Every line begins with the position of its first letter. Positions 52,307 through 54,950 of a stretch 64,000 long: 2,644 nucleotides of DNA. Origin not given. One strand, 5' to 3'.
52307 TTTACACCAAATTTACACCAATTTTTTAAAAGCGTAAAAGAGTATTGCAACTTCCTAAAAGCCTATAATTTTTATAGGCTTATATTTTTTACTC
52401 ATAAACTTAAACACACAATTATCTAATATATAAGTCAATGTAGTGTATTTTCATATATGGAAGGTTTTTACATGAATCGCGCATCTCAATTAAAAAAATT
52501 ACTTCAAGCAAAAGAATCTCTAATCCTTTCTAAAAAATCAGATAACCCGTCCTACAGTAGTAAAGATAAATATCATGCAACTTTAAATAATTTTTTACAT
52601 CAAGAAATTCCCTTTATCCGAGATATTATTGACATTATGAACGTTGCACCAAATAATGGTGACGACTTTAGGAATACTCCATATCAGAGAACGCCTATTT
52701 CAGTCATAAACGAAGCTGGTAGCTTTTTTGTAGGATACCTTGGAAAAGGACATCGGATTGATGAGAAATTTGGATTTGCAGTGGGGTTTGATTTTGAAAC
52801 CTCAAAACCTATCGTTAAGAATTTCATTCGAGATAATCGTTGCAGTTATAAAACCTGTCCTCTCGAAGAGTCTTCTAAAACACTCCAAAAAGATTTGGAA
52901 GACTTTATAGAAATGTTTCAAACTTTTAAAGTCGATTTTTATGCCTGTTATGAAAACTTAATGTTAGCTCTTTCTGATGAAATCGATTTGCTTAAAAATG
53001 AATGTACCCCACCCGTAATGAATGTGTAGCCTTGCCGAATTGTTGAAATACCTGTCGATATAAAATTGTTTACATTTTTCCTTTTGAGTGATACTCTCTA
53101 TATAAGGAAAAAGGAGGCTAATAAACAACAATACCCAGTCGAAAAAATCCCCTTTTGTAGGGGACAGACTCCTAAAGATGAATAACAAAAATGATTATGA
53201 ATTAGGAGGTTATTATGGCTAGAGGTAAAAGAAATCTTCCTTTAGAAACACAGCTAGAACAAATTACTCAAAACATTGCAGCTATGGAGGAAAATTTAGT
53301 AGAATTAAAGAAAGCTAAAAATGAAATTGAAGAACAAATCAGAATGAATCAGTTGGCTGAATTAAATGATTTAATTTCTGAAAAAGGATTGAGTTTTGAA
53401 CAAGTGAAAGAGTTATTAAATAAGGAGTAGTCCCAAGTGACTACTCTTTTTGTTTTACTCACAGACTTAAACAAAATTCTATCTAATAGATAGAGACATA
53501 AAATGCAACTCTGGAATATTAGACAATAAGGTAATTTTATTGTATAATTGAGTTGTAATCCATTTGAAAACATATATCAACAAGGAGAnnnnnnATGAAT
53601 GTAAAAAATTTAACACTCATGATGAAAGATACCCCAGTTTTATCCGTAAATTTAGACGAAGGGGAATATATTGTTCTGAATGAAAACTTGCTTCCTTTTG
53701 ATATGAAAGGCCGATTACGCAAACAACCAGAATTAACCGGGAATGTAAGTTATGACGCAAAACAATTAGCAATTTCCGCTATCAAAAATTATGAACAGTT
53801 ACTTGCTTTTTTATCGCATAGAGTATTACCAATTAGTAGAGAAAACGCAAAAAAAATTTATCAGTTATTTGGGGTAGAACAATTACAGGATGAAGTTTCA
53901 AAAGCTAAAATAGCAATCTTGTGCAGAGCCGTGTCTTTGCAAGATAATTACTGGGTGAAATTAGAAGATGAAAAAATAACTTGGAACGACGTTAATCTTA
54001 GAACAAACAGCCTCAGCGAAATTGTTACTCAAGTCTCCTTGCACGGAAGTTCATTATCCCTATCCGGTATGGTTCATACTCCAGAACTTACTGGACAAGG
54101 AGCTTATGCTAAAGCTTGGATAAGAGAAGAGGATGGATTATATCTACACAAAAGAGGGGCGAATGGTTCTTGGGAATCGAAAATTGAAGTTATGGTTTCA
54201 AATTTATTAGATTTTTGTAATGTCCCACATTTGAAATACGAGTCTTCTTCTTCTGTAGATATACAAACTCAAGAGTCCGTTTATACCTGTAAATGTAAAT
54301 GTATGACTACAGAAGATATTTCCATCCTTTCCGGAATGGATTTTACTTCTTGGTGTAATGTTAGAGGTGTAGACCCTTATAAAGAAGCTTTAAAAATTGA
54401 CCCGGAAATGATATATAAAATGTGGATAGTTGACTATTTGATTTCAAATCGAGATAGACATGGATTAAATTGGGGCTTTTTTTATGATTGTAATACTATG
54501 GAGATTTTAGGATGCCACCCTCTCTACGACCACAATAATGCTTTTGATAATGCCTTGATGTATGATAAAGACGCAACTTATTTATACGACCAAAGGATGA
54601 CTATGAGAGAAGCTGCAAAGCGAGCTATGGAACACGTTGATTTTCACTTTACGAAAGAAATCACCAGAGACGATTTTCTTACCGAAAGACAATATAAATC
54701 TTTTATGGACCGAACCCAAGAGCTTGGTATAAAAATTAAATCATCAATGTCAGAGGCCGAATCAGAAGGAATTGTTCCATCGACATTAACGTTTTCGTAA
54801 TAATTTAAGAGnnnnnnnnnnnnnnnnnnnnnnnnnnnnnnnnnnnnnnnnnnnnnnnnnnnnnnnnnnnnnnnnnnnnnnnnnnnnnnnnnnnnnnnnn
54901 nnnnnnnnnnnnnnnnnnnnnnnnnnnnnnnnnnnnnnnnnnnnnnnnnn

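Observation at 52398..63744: Nine copies of a conserved ~38-nt intergenic motif punctuating an array of single-gene cassettes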

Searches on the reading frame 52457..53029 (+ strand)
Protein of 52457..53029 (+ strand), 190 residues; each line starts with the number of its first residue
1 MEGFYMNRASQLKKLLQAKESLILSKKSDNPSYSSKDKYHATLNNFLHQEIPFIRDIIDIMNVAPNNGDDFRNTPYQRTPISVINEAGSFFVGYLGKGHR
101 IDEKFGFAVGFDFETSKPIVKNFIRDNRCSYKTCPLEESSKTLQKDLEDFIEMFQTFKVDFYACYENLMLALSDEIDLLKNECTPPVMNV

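Call 9: search_protein_families(library=pfam, proteins=[window:52457-53029:+], max_evalue=0.01)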
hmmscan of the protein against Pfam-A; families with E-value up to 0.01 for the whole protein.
window:52457-53029:+ (190 aa): 0 families

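Call 24: search_protein_families(library=phrogs, proteins=[window:52472-53029:+], max_evalue=0.01)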
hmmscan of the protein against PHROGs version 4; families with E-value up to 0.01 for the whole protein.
window:52472-53029:+ (185 aa): 0 families

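Call 25: search_protein_families(library=padloc, proteins=[window:52472-53029:+], max_evalue=0.01)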
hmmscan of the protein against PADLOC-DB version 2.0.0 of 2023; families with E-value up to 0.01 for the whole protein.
window:52472-53029:+ (185 aa): 0 families

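Call 44: search_protein_families(library=pfam, proteins=[window:52472-53029:+], max_evalue=5)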
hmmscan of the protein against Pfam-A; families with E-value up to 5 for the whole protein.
window:52472-53029:+ (185 aa): 0 families

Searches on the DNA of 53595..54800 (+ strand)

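Call 88: search_dna_similar(query=L020:1-17220:+, collection=phages, mode=near)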
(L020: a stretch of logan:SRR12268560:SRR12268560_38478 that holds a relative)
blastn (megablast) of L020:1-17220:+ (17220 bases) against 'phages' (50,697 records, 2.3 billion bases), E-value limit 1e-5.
No match.
